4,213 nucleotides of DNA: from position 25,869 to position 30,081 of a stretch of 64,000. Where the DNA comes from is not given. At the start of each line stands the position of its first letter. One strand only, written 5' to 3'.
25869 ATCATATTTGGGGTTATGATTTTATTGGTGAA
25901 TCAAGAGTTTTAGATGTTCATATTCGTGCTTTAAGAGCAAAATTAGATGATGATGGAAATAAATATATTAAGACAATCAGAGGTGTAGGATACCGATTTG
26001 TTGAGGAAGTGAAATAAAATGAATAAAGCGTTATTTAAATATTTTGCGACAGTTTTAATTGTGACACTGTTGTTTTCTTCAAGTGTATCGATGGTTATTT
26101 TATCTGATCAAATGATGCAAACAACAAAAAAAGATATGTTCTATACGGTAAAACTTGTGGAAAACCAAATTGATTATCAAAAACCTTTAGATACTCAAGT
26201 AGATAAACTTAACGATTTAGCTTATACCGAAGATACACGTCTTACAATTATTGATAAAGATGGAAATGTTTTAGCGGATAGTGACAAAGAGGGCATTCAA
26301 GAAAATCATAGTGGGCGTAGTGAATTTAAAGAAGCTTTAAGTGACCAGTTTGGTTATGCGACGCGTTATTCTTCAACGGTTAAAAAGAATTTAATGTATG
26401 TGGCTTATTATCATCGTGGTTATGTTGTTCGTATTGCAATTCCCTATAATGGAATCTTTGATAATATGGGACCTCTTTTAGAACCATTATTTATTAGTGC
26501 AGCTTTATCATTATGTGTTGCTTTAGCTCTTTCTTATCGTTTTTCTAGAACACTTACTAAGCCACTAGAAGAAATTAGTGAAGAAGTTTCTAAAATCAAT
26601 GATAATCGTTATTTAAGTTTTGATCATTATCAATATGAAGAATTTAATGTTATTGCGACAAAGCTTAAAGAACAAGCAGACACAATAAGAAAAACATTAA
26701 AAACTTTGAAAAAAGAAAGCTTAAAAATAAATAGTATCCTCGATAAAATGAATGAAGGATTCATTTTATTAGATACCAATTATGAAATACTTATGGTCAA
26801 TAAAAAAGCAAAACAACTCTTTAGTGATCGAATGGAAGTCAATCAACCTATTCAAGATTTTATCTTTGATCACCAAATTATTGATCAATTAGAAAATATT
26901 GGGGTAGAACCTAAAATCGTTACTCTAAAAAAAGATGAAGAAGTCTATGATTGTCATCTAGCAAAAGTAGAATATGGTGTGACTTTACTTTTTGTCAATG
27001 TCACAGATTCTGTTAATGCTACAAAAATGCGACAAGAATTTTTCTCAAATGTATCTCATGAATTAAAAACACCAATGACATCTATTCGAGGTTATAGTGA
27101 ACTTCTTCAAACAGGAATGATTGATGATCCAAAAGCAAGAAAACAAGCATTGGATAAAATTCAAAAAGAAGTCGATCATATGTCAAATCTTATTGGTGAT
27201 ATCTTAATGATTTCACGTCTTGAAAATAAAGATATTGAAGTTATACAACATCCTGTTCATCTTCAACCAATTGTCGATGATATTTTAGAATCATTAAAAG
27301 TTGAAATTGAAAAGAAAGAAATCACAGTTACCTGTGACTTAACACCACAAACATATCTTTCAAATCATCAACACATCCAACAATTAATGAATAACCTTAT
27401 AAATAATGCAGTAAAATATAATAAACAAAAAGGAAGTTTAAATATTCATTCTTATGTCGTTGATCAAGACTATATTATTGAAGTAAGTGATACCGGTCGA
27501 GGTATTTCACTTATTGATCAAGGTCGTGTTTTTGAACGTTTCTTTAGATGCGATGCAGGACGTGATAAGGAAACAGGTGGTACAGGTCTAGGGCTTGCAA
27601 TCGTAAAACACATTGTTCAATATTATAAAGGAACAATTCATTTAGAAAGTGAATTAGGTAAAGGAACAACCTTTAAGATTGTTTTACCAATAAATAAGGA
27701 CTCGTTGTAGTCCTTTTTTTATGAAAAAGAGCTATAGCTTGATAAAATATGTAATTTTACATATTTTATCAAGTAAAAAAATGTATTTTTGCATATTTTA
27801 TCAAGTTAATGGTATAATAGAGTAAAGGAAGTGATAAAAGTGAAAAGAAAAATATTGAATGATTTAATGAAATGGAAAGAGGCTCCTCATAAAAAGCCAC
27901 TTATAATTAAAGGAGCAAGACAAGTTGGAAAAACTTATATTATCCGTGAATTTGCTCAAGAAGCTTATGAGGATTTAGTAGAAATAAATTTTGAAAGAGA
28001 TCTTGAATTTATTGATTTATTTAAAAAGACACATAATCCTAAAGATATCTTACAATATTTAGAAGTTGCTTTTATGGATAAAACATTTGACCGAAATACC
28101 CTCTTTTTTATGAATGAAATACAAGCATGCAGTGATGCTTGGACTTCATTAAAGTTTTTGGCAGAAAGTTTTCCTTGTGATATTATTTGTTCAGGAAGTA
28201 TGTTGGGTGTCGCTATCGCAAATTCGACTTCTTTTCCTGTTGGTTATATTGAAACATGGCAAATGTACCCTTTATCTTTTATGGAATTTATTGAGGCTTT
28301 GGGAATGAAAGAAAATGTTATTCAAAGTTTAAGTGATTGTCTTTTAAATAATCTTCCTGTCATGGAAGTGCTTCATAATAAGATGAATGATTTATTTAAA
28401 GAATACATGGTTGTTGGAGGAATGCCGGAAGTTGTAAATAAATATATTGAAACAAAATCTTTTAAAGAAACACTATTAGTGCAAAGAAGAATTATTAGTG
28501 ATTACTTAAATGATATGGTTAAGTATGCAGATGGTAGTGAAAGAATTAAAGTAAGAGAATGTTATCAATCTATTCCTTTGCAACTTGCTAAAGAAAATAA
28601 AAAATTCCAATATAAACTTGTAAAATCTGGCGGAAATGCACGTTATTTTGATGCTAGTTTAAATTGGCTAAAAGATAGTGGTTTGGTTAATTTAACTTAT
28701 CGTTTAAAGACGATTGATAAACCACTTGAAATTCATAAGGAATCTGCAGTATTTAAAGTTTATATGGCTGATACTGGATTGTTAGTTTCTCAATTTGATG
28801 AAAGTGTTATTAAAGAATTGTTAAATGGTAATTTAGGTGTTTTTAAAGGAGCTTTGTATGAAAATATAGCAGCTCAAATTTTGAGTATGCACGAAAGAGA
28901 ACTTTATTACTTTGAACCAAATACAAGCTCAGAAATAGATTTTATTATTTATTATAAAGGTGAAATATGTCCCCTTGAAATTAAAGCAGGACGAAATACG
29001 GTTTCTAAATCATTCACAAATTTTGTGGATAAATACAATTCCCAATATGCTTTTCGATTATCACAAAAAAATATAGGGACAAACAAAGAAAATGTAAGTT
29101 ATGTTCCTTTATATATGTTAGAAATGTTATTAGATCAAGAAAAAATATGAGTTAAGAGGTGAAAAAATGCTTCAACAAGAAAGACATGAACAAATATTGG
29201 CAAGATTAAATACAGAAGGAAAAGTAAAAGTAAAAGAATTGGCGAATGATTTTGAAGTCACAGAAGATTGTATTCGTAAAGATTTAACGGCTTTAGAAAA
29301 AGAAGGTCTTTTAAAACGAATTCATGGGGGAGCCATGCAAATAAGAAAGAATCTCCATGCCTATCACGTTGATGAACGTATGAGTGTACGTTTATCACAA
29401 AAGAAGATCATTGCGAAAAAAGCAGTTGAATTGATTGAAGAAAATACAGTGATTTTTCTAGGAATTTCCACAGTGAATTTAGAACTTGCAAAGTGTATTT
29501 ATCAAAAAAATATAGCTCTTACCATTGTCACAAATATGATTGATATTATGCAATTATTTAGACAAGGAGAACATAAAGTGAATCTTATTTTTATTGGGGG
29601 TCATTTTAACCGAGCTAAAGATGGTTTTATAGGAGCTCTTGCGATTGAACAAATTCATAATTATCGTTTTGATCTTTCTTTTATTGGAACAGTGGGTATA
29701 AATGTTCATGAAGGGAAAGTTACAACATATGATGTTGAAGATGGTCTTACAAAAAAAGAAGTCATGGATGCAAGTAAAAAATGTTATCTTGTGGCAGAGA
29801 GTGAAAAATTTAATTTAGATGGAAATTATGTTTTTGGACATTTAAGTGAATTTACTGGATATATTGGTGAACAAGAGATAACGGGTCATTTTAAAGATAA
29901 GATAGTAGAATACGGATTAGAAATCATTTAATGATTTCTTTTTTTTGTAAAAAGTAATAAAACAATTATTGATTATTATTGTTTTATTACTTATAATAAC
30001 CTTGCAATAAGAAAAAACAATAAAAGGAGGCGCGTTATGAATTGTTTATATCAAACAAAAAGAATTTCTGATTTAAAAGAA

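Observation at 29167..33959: Eliminase-type glycyl radical enzyme + activase + FSA-type aldolase under a DeoR regulator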

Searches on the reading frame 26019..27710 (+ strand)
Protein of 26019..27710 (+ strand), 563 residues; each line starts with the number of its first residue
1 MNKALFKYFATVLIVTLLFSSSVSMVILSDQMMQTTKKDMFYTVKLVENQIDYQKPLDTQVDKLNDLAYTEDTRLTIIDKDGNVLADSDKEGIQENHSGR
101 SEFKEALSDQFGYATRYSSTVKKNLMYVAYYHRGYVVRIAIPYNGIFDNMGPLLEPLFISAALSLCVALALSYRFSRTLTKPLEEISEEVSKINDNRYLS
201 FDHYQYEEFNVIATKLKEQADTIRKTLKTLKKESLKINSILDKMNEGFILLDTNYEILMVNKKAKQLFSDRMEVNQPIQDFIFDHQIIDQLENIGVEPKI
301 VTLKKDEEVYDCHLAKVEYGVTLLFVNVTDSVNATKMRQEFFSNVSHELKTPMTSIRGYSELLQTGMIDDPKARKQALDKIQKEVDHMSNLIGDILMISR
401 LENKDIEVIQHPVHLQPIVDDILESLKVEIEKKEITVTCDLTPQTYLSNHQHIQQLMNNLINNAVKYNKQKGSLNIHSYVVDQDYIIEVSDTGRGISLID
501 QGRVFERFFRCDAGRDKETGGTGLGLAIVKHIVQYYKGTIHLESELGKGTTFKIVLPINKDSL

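Call 3: search_protein_families(library=pfam, proteins=[window:26019-27710:+])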
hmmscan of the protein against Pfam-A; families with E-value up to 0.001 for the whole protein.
window:26019-27710:+ (563 aa): 4 families
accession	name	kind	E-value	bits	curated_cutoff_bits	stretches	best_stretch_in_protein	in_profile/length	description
PF02518.31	HATPase_c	-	9e-27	94.1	26.4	1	451-558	4-109/111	Histidine kinase-, DNA gyrase B-, and HSP90-like ATPase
PF00512.31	HisKA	-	4.5e-21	75.1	26.9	1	337-403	1-65/66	His Kinase A (phospho-acceptor) domain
PF14501.12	HATPase_c_5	-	3e-05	24.3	22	1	451-545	4-91/102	GHKL domain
PF13188.13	PAS_8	-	0.00019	21.6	21.8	1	236-286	2-55/65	PAS domain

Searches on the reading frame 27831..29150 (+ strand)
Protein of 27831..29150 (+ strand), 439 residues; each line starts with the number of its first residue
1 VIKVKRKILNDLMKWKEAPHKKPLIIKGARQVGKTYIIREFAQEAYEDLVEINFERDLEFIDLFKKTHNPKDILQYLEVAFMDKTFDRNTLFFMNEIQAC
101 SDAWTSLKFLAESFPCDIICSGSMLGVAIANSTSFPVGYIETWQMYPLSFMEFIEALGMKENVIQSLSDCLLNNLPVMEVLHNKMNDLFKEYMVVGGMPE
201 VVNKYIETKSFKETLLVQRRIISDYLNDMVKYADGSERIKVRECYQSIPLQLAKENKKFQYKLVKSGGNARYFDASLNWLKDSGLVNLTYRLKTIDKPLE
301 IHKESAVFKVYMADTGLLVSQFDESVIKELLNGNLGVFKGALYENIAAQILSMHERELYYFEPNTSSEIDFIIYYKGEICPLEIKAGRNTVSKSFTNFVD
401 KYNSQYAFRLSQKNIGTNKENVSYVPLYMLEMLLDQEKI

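Call 3: search_protein_families(library=pfam, proteins=[window:27831-29150:+])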
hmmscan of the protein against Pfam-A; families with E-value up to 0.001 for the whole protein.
window:27831-29150:+ (439 aa): 2 families
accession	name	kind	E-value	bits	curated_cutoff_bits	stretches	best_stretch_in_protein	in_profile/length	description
PF13635.12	DUF4143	-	6.5e-27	94.7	28.1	1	227-387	2-160/160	Domain of unknown function (DUF4143)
PF13173.12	AAA_14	-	6.9e-24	84.7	27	1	21-153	2-128/129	AAA domain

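Call 8: search_protein_families(library=ncbifam, proteins=[window:27831-29150:+])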
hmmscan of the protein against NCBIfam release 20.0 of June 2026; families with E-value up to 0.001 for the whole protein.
window:27831-29150:+ (439 aa): 1 family
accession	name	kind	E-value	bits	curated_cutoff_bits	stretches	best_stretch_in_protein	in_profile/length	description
NF009067.0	PRK12402.1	equivalog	0.00096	18.2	317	0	7-68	25-82/340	replication factor C small subunit 2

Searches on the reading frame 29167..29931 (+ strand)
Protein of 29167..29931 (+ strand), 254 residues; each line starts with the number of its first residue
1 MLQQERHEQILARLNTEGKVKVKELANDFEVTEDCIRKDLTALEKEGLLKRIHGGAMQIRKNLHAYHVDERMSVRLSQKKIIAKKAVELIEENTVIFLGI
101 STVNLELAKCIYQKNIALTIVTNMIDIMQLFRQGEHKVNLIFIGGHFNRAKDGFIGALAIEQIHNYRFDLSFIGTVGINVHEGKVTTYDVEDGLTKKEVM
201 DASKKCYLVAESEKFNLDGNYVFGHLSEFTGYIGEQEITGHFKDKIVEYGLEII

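Call 3: search_protein_families(library=pfam, proteins=[window:29167-29931:+])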
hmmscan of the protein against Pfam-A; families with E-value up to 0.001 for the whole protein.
window:29167-29931:+ (254 aa): 5 families
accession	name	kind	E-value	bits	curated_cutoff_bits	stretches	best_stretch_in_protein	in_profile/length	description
PF00455.28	DeoRC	-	1e-37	130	31.8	1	77-233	4-157/160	DeoR C terminal sensor domain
PF08220.18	HTH_DeoR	-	1.1e-16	60.7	21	1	6-59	1-54/57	DeoR-like helix-turn-helix domain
PF08279.18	HTH_11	-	1.9e-07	31.3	25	1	6-50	1-44/55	HTH domain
PF19187.6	HTH_PafC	-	4.8e-06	26.8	32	1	9-84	8-75/115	PafC helix-turn-helix domain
PF00392.27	GntR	-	1.5e-05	25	27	1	11-57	14-62/64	Bacterial regulatory proteins, gntR family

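Call 8: search_protein_families(library=ncbifam, proteins=[window:29167-29931:+])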
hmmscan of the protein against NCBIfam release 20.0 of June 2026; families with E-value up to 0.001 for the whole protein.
window:29167-29931:+ (254 aa): 15 families
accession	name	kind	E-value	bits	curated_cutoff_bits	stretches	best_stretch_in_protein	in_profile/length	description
NF041397.1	TranRegGlpR_Halo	equivalog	9.6e-43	146.6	300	1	1-253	1-249/253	HTH-type transcriptional regulator GlpR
NF007753.1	PRK10434.1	equivalog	1.4e-39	136.2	350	1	2-254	2-251/253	glucitol operon DNA-binding transcriptional repressor SrlR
NF040755.1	AgaR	equivalog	1.7e-37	128.9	260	1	4-254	5-254/256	transcriptional repressor AgaR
NF007316.0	PRK09802.1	equivalog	5e-34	117.7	351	1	4-218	16-229/269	DeoR family transcriptional regulator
NF008154.0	PRK10906.1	equivalog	1.8e-27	96.3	331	1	1-226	1-222/252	DeoR/GlpR family transcriptional regulator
NF040890.1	trans_reg_YgbI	equivalog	2.8e-27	95.8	400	1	1-253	1-249/253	DNA-binding transcriptional repressor YgbI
NF040887.2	trans_reg_YciT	exception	1.2e-26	93.8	450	1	5-253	3-243/246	DNA-binding transcriptional regulator YciT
NF007720.0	PRK10411.1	equivalog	1.8e-21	76.6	259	1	3-237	2-234/243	L-fucose operon activator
NF010034.0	PRK13509.1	equivalog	1.3e-20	73.8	244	1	1-254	1-249/251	HTH-type transcriptional regulator UlaR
NF007961.0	PRK10681.1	equivalog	1.1e-19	70.8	244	1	3-237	5-234/252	DNA-binding transcriptional repressor DeoR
TIGR01884.1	cas_HTH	subfamily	1.6e-05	24.4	60.2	1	6-53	143-190/202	CRISPR-associated CARF protein Csa3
TIGR02702.1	SufR_cyano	equivalog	7.6e-05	22.5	178.8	1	7-92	3-90/208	iron-sulfur cluster biosynthesis transcriptional regulator SufR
NF053606.1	Sta1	subfamily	9.2e-05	22.5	80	1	5-72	20-87/100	Sta1 family transcriptional regulator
NF033788.1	HTH_metalloreg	subfamily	0.00024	20.8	55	1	3-53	9-59/77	metalloregulator ArsR/SmtB family transcription factor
TIGR02325.1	C_P_lyase_phnF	equivalog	0.0008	19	156.8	0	24-79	37-90/238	phosphonate metabolism transcriptional regulator PhnF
